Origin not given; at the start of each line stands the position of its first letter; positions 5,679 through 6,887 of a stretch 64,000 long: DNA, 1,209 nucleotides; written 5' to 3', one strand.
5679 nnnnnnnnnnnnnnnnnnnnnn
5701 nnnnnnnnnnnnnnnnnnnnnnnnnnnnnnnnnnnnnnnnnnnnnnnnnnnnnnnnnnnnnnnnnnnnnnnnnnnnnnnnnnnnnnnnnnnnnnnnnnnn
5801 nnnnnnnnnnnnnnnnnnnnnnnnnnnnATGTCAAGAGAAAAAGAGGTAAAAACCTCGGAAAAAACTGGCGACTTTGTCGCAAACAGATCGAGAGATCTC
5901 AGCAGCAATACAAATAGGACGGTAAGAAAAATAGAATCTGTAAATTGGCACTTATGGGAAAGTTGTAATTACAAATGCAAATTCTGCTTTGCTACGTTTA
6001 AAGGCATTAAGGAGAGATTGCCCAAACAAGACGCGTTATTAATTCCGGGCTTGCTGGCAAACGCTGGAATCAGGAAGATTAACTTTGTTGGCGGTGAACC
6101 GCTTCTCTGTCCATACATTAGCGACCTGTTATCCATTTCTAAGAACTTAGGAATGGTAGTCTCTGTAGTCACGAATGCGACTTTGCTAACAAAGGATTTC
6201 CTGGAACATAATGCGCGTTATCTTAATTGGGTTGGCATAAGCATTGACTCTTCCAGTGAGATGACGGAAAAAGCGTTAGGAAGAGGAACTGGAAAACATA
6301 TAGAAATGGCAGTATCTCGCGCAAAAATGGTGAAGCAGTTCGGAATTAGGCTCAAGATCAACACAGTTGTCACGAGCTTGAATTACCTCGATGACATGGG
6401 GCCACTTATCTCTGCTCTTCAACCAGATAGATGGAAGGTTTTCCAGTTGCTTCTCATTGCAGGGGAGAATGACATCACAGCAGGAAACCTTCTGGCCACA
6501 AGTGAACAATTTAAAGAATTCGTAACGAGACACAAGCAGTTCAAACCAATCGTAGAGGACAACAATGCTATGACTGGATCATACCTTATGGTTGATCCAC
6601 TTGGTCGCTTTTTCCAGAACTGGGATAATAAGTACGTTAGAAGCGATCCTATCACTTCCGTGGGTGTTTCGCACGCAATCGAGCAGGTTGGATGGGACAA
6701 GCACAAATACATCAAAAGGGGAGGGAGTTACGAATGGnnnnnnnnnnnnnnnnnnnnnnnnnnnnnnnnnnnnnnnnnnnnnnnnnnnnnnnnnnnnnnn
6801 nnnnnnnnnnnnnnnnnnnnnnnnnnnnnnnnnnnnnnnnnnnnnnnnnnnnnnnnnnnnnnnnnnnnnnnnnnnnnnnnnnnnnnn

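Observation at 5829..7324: Viperin-like radical-SAM gene translationally coupled to an NYN/LabA nuclease-fold gene: candidate two-gene antiviral cassette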

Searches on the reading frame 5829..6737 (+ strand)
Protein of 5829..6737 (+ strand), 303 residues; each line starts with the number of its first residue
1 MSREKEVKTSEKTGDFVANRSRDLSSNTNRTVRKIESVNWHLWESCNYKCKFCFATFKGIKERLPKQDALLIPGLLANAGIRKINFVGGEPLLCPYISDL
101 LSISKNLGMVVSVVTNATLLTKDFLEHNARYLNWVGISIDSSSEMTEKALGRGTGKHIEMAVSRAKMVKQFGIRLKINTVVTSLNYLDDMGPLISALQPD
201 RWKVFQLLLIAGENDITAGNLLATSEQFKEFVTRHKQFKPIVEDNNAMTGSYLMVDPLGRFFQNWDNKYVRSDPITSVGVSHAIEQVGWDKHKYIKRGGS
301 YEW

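Call 3: search_protein_families(library=pfam, proteins=[window:5829-6737:+], max_evalue=0.1)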
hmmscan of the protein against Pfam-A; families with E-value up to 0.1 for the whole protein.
window:5829-6737:+ (303 aa): 2 families
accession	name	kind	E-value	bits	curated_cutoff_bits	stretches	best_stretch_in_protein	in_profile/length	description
PF04055.27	Radical_SAM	-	1.6e-17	64.6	29.5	1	45-181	6-150/166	Radical SAM superfamily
PF13353.11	Fer4_12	-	0.0008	20.2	22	1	43-142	12-116/137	4Fe-4S single cluster domain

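Call 4: search_protein_families(library=padloc, proteins=[window:5829-6737:+], max_evalue=0.1)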
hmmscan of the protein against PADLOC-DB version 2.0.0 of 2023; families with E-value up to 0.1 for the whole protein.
window:5829-6737:+ (303 aa): 3 families
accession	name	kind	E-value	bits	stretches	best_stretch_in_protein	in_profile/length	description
PDLC02903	pVip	-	4.5e-86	286.5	1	37-297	1-256/257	Viperins not associated with kinases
PDLC02904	pVip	-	6.6e-86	286.1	1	37-298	4-262/262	Viperins associated with kinases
PDLC02905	pVip-kinase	-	4.8e-78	261.5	1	27-303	173-460/474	Viperin-kinase fusion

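Call 5: search_protein_families(library=ncbifam, proteins=[window:5829-6737:+], max_evalue=0.1)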
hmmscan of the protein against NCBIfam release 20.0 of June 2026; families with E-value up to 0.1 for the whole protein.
window:5829-6737:+ (303 aa): 71 families (the best 25 are shown)
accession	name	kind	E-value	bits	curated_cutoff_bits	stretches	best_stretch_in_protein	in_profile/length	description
NF038283.1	viperin_w_prok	equivalog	2.3e-89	299.3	180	1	36-298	2-280/281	viperin family antiviral radical SAM protein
TIGR04278.1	viperin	exception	2.1e-54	184.9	450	1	18-303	41-338/347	antiviral radical SAM protein viperin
TIGR02666.1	moaA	equivalog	4.2e-18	65.4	284.05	1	33-246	7-231/336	GTP 3',8-cyclase MoaA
TIGR04303.1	GeoRSP_rSAM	equivalog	7.1e-18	65.3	400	1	37-195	6-162/325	GeoRSP system radical SAM/SPASM protein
NF045574.1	sacti_mat_StsB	exception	1.4e-17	63.7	625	1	33-192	93-254/466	StsB family radical SAM/SPASM domain sactipeptide maturase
TIGR02668.1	moaA_archaeal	equivalog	2.1e-17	63.1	325.25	1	32-208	6-184/303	GTP 3',8-cyclase MoaA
TIGR04051.1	rSAM_NirJ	equivalog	7.7e-16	58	515.45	1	38-188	4-155/354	heme d1 biosynthesis radical SAM protein NirJ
TIGR04055.1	rSAM_NirJ2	equivalog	5e-15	55.9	500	1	38-186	2-151/326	putative heme d1 biosynthesis radical SAM protein NirJ2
TIGR04053.2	TIGR04053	equivalog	7.4e-15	55.1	395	1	38-210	10-189/366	TIGR04053 family radical SAM/SPASM domain-containing protein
TIGR04054.1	rSAM_NirJ1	equivalog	2.1e-14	52.9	650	1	11-208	11-211/387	putative heme d1 biosynthesis radical SAM protein NirJ1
NF001199.0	PRK00164.2-1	equivalog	3.6e-14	52.6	231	1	31-208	7-185/308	GTP 3',8-cyclase MoaA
TIGR04466.1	rSAM_BlsE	equivalog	1.3e-13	51.1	400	1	42-207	9-172/327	cytosylglucuronate decarboxylase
TIGR04347.1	pseudo_SAM_Halo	equivalog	1.8e-13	50.5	525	1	30-208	32-213/390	TIGR04347 family pseudo-SAM/SPASM protein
TIGR04546.1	rSAM_ahbC_deAc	equivalog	1.9e-13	50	650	1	32-186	35-190/390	12,18-didecarboxysiroheme deacetylase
TIGR04545.1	rSAM_ahbD_hemeb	equivalog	2.3e-13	50.3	500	1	38-212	2-180/339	heme b synthase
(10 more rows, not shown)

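Call 10: find_homologous_proteins(query=window:5829-6737:+, max_evalue=1e-20)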
Query window:5829-6737:+ (303 aa): 1702 proteins with E <= 1e-20 among 2677 candidates; the best 120 are listed.
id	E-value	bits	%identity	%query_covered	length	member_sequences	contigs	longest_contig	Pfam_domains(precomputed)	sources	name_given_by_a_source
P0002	1.4e-202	689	100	100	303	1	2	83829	PF04055.28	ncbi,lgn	-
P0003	2.0e-125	436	66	92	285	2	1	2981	PF04055.28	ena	-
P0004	1.5e-122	426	62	99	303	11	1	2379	PF04055.28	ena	-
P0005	6.2e-122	424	65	90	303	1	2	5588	PF04055.28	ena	-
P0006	2.0e-115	403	63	89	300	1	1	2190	PF04055.28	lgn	-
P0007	1.6e-114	400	62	92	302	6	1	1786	PF04055.28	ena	-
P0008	2.9e-113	396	60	93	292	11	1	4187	PF04055.28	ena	-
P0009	4.4e-111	389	62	88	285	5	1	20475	PF04055.28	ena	-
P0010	9.9e-110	384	59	94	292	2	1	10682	PF04055.28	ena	-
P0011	1.8e-95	338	55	90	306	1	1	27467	PF04055.28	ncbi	-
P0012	1.9e-95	337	53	87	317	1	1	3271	PF04055.28,PF13353.12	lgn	-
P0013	2.1e-92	328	51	90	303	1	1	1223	PF04055.28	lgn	-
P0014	5.6e-92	326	51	95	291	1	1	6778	PF04055.28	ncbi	-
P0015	5.7e-92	326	55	88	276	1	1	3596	PF04055.28,PF13353.12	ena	-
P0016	7.6e-92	326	53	88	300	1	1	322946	PF04055.28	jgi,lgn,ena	-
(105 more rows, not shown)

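Call 12: find_encoding_contigs(protein=P0009, flank=6000, max_places=3)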
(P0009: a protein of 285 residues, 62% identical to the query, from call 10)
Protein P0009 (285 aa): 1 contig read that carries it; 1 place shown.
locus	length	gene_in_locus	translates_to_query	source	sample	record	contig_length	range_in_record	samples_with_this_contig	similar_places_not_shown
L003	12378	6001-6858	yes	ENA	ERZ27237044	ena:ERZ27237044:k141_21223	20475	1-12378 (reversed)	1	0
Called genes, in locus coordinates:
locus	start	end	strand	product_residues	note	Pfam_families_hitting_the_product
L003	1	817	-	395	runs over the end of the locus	-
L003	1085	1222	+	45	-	-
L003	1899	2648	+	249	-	PF02945:Endonuclease_7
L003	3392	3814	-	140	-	-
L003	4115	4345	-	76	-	-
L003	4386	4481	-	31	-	-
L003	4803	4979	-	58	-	-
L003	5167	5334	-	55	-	-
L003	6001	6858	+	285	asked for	PF04055:Radical_SAM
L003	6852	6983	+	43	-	-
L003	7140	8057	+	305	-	-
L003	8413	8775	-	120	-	-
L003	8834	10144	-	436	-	PF00589:Phage_integrase, PF22823:MrpR_C_cat (weak)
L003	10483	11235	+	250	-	-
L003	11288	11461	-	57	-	-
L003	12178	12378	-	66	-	?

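Call 13: find_encoding_contigs(protein=P0010, flank=6000, max_places=3)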
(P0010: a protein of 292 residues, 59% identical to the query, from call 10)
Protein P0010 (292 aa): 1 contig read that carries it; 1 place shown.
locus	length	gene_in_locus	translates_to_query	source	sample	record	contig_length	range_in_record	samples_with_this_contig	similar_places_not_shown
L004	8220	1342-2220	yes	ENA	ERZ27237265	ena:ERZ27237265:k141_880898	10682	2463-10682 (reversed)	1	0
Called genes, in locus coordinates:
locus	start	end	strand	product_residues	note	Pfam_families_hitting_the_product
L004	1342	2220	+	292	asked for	PF04055:Radical_SAM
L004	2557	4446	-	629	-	PF00270:DEAD, PF04851:ResIII, PF06733:DEAD_2, PF06777:HBB, PF13307:Helicase_C_2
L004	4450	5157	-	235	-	-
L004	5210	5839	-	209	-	PF01351:RNase_HII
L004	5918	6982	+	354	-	PF00348:polyprenyl_synt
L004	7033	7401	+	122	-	PF16320:Ribosomal_L12_N (faint)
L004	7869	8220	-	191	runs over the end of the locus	PF06197:DUF998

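Call 14: find_encoding_contigs(protein=P0005, flank=6000, max_places=3)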
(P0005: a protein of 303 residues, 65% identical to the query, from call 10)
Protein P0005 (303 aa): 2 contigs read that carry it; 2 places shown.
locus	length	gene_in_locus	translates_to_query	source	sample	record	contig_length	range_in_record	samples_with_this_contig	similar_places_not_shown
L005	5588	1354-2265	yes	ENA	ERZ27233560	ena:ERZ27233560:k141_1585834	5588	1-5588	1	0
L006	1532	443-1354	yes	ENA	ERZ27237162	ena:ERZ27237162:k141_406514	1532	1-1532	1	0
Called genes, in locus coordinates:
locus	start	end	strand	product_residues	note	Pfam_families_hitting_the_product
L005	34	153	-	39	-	-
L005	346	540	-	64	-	-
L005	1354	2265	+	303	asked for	PF04055:Radical_SAM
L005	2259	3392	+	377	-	PF01936:NYN, PF12872:OST-HTH (weak)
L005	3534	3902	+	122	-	-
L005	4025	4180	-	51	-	-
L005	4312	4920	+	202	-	PF02086:MethyltransfD12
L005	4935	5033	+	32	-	-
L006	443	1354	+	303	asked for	PF04055:Radical_SAM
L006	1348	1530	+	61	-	?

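Call 15: find_encoding_contigs(protein=P0008, flank=6000, max_places=3)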
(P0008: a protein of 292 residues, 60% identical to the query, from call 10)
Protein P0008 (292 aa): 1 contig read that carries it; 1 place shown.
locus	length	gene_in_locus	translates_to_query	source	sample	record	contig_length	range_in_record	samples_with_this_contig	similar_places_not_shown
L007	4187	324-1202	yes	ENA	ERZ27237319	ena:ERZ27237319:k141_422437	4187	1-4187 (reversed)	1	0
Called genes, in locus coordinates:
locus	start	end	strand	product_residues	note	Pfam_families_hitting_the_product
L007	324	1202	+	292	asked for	PF04055:Radical_SAM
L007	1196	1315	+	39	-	-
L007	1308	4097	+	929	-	PF13646:HEAT_2 (faint)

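Call 23: find_related_loci(query=A1, collection=genome_contigs, flank=6000)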
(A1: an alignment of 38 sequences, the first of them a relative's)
Query A1 (303 aa) in genome_contigs; peptide patterns used: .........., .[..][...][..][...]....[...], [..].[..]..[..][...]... (x = any residue, [..] = any of these).
599 stretches matched a pattern (row limit reached: there are more); 472 encode a relative of the query (tblastn E <= 1e-3); the best 80 are kept; 80 distinct loci.
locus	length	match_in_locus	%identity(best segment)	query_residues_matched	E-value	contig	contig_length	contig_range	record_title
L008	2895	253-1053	52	37-303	2e-99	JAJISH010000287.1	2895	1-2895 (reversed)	MAG: Thermoplasmatota archaeon isolate bin211 bin211_SWQ.59.16-18_bin.28.orig_287, whole genome shotgun sequence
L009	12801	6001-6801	49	37-303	2e-89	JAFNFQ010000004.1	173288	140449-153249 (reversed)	MAG: Methanobacteriota archaeon isolate bin_16 PROKKA_contig000004, whole genome shotgun sequence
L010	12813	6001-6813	49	37-303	9e-88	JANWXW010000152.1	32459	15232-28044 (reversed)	MAG: Myxococcota bacterium isolate SKYG55 k141_632196, whole genome shotgun sequence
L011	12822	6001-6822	49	29-301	2e-87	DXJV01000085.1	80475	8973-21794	MAG TPA_asm: Candidatus Heimdallarchaeota archaeon isolate MAG_147 k141_1555975, whole genome shotgun sequence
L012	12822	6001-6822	47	34-303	1e-86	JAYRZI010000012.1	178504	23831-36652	MAG: Haliangiales bacterium isolate EBPR_s472bin.6 NODE_88_length_178504_cov_7.640677, whole genome shotgun sequence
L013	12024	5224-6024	47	37-303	4e-86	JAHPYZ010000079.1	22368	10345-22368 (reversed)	MAG: Promethearchaeota archaeon isolate LW30_13 NODE_499_length_22368_cov_6.309371, whole genome shotgun sequence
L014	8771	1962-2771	46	37-303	4e-85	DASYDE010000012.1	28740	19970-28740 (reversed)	MAG TPA_asm: Kofleriaceae bacterium isolate SMAG_U4951 k141_2763874, whole genome shotgun sequence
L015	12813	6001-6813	48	33-303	3e-85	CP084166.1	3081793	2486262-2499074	MAG: Candidatus Heimdallarchaeum aukensis isolate PM71 chromosome, complete genome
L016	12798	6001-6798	48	37-303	1e-84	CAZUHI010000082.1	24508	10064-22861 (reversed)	MAG TPA_asm: uncultured Rickettsiales bacterium isolate binchicken_co46_645 genome assembly, contig: NODE_3673_length_24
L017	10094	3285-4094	48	34-303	2e-84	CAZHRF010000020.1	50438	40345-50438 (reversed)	MAG TPA_asm: uncultured archaeon isolate SRP141376_co2_229 genome assembly, contig: NODE_1647_length_50438_cov_98.830042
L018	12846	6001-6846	44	25-303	1e-83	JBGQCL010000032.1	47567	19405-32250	MAG: Kofleriaceae bacterium isolate OBJ2_061818_110_40 k141_1567386_length_47567_cov_15.6266, whole genome shotgun seque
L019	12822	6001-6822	45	34-303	3e-83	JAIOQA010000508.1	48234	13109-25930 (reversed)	MAG: Deltaproteobacteria bacterium isolate LakeFargette_0920_ALND_MAG_72_12 LacPavin_0920_ALND_scaffold_667847, whole ge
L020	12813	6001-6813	45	37-303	1e-82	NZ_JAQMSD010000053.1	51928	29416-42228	Spirulina sp. CS-785/01 k141_1677, whole genome shotgun sequence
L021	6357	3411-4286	43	14-303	5e-82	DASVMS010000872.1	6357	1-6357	MAG TPA_asm: Kofleriaceae bacterium isolate SMAG_U3106 k141_179092, whole genome shotgun sequence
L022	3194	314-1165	44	19-303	2e-82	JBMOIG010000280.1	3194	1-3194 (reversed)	MAG: Myxococcota bacterium isolate Deming_bin.407 contig119615, whole genome shotgun sequence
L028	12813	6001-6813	49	37-303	6e-80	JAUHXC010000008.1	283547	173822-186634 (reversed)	MAG: bacterium isolate 2_bin.46 NODE_63_length_283547_cov_7.281653, whole genome shotgun sequence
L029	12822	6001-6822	45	34-303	5e-80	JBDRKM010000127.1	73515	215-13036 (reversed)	MAG: Pseudomonadota bacterium isolate MEGAHIT-group-1.708 k141_11680282, whole genome shotgun sequence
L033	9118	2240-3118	45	25-303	3e-79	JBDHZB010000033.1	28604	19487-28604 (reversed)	MAG: Bacteroidia bacterium isolate AS-MICRO-3CA.137 NODE_6680_length_28604_cov_4.314749, whole genome shotgun sequence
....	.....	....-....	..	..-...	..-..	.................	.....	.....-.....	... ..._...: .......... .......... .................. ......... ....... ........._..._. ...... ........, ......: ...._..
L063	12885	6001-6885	42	20-303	1e-74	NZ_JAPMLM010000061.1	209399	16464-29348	Xanthomarina sp. F2636L contig61, whole genome shotgun sequence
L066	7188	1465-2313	44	35-303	1e-74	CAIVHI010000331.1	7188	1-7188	MAG: uncultured Bacteroidetes bacterium isolate Umea_bin-04691 genome assembly, contig: bin-04691:331/523, whole genome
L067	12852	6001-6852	43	34-303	2e-74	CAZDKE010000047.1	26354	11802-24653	MAG TPA_asm: uncultured Lishizhenia sp. isolate SRP219642_co8_663 genome assembly, contig: NODE_2179_length_26354_cov_6.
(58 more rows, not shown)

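Call 26: find_encoding_contigs(protein=P0003, flank=6000, max_places=3)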
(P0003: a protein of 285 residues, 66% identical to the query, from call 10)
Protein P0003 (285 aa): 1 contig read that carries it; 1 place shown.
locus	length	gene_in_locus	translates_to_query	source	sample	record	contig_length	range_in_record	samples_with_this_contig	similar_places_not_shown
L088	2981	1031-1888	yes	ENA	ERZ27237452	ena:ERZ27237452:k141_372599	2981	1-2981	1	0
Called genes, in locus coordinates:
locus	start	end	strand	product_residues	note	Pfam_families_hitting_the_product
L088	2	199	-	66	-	?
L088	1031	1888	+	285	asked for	PF04055:Radical_SAM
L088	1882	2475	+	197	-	PF01936:NYN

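Call 27: find_encoding_contigs(protein=P0004, flank=6000, max_places=3)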
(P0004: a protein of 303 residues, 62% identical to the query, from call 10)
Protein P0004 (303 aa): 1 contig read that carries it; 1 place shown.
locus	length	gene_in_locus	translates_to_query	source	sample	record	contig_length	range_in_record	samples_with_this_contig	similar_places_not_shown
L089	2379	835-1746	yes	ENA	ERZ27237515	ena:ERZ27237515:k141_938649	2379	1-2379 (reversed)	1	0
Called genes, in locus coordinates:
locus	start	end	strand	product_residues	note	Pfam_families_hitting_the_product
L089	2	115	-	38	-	?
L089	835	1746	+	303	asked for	PF04055:Radical_SAM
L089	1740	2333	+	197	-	PF01936:NYN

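Call 28: find_encoding_contigs(protein=P0006, flank=6000, max_places=3)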
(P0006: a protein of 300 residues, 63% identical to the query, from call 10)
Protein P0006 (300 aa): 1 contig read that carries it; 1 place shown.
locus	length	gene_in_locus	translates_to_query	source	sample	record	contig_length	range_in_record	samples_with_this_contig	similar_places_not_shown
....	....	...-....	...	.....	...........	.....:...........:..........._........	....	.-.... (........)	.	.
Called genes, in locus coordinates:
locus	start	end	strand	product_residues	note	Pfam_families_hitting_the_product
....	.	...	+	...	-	?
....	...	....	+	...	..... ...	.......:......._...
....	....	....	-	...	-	?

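Call 29: find_encoding_contigs(protein=P0011, flank=6000, max_places=3)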
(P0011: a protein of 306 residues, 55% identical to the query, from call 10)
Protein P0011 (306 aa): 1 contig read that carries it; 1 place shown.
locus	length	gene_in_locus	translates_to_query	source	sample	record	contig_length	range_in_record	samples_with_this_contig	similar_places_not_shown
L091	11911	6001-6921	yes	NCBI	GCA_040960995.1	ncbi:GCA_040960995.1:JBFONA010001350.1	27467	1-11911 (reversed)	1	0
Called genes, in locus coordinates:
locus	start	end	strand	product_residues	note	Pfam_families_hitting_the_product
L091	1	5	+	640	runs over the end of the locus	PF13589:HATPase_c_3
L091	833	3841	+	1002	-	PF18911:PKD_4 (faint)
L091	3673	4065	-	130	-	-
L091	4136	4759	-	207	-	-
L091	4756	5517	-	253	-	-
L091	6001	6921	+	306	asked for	PF04055:Radical_SAM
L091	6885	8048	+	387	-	-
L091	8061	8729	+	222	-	-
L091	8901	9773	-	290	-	-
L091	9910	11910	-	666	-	?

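Call 34: find_related_loci(query=A1, collection=metagenome_contigs, flank=5000)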
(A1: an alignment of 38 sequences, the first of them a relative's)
Query A1 (303 aa) in metagenome_contigs; peptide patterns used: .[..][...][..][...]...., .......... (x = any residue, [..] = any of these).
600 stretches matched a pattern (row limit reached: there are more); 474 encode a relative of the query (tblastn E <= 1e-3); the best 80 are kept; 80 distinct loci.
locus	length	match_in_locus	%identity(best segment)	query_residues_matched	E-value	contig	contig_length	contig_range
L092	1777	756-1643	50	1-303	2e-103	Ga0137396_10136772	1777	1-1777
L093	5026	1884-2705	48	34-303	1e-85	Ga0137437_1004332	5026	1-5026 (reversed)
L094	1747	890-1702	46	33-303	4e-90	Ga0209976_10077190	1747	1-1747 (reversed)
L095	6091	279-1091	46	37-303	4e-85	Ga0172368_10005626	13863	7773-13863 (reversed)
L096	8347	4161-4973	46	37-303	5e-85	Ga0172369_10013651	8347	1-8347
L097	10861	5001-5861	44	20-303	1e-84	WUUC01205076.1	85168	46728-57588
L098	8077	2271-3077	45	35-303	3e-84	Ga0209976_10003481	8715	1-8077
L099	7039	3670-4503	47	27-303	7e-84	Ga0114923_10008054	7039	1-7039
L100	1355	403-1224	47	34-303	4e-89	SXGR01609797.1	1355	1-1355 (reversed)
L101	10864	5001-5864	43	19-303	3e-83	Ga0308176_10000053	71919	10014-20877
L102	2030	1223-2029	46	35-300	2e-86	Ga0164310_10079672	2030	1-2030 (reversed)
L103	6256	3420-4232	46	37-303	1e-82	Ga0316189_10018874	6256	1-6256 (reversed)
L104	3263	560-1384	43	29-303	1e-82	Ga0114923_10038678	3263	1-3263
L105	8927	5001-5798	45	37-303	1e-81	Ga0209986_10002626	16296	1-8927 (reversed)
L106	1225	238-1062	44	29-303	1e-87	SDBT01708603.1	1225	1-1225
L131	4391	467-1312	45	37-303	2e-75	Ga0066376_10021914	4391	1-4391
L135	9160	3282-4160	43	25-303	9e-76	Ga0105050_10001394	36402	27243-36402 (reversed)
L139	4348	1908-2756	43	35-303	5e-75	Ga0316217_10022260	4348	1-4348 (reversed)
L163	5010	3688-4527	43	35-303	1e-73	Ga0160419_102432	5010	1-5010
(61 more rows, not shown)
